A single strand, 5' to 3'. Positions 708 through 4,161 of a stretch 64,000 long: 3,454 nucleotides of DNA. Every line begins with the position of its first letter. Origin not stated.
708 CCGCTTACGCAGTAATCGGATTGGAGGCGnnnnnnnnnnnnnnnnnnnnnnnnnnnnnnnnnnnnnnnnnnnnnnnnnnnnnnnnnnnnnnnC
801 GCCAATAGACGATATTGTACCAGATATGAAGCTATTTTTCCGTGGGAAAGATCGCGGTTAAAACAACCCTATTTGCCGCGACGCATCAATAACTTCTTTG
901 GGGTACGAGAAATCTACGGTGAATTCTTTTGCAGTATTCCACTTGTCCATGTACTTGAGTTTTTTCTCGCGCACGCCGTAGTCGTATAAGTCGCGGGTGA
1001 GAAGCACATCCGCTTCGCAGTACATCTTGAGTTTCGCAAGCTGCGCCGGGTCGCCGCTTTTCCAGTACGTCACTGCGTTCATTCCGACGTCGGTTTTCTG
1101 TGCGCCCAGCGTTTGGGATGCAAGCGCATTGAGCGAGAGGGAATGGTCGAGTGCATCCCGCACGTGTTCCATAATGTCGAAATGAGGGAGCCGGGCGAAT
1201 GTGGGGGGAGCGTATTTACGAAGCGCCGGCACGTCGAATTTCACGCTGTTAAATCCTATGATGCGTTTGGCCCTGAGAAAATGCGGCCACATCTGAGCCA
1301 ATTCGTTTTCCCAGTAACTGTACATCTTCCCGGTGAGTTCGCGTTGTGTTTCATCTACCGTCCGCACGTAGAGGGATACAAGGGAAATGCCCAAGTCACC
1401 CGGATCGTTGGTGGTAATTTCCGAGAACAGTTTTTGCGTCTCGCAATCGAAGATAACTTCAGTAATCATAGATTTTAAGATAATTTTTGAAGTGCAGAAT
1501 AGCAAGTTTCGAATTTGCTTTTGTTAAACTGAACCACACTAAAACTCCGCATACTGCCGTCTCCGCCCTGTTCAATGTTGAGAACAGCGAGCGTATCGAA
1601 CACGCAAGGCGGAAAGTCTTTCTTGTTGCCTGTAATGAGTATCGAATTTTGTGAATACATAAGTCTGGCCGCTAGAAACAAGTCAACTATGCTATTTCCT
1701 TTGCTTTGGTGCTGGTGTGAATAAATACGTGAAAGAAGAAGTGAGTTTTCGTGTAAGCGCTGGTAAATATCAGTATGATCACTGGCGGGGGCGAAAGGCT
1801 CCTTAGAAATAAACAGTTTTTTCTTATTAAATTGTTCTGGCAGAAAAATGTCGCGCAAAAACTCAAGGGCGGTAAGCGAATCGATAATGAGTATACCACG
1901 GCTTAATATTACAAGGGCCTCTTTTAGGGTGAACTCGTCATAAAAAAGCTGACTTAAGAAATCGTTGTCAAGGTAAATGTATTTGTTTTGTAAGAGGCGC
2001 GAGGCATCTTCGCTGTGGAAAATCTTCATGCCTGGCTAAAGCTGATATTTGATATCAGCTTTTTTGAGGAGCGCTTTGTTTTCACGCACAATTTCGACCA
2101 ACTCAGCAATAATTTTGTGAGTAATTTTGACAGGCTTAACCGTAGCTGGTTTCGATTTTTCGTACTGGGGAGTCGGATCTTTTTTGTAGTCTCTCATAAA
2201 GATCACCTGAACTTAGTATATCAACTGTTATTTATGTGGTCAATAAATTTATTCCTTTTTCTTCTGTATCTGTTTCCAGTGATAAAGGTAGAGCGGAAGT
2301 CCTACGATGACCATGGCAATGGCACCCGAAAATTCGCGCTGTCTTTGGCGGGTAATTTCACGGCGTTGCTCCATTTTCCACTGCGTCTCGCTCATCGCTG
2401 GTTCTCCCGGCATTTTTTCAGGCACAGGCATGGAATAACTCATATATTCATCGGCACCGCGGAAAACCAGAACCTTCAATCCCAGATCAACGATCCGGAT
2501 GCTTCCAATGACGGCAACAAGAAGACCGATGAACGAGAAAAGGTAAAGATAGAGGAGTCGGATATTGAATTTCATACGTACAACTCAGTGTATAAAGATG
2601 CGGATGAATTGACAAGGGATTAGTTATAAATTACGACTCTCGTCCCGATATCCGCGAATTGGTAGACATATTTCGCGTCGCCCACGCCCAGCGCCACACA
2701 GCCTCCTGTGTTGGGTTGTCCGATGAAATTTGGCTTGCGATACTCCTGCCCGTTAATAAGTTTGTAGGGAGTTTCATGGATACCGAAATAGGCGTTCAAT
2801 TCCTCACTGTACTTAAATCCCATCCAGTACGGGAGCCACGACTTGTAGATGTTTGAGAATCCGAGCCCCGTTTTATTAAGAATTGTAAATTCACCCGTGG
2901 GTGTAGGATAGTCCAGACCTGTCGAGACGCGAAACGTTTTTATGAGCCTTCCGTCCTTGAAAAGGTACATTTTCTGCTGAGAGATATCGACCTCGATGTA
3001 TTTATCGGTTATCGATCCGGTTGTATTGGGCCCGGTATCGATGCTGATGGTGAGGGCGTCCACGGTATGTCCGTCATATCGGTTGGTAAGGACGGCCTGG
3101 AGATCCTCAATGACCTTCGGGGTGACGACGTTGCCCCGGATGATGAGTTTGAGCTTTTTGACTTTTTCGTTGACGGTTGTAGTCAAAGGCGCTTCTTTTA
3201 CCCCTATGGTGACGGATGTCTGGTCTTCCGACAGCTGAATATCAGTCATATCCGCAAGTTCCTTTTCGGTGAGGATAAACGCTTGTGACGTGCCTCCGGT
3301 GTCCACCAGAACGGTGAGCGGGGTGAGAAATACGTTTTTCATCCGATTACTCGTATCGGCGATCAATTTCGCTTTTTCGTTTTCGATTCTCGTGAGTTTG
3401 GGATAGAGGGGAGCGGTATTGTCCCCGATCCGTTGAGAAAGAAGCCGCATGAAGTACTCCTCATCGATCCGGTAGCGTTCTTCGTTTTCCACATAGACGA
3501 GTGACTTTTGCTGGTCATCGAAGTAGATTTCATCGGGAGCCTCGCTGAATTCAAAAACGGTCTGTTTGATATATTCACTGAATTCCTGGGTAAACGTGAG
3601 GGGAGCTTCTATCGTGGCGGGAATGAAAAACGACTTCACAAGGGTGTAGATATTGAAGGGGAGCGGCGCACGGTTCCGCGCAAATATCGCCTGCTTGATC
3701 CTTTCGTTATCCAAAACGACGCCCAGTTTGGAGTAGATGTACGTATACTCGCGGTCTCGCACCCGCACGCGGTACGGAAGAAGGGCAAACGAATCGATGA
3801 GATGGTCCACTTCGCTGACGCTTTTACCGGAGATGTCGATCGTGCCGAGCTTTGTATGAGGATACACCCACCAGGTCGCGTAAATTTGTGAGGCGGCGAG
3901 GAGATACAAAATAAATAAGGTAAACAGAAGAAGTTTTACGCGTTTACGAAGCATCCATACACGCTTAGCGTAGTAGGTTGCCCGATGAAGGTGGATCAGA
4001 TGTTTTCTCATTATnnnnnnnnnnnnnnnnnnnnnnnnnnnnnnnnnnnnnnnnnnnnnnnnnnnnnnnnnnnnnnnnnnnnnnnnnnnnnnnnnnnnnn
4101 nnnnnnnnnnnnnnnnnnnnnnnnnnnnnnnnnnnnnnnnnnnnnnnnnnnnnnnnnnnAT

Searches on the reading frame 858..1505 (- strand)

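Call 58: search_protein_families(library=pfam, proteins=[window:858-1505:-], max_evalue=0.00001)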
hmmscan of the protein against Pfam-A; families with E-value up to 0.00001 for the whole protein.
window:858-1505:- (215 aa): 1 family
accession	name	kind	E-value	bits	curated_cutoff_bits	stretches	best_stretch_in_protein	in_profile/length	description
PF13482.12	RNase_H_2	-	2.9e-12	47.3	22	1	18-176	2-163/165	RNase_H superfamily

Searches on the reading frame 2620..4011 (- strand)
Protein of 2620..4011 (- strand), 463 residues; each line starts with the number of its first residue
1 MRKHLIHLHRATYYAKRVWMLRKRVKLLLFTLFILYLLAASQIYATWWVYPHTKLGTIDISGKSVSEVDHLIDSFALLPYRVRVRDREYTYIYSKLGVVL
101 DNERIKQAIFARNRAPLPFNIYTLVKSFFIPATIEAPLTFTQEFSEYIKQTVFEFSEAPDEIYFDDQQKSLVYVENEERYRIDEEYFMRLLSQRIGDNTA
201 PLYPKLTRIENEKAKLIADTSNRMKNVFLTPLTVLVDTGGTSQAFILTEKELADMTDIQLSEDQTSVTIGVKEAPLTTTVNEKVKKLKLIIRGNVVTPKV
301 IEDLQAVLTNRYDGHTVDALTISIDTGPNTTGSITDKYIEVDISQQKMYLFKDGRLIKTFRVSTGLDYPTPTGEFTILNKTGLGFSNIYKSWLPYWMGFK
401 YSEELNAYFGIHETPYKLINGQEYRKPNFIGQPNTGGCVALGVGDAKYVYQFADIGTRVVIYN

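Call 58: search_protein_families(library=pfam, proteins=[window:2620-4011:-], max_evalue=0.00001)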
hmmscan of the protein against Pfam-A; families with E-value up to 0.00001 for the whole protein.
window:2620-4011:- (463 aa): 1 family
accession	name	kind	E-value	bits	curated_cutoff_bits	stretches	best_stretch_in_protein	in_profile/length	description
PF03734.19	YkuD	-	2.5e-22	80.4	23.4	1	336-461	1-146/146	L,D-transpeptidase catalytic domain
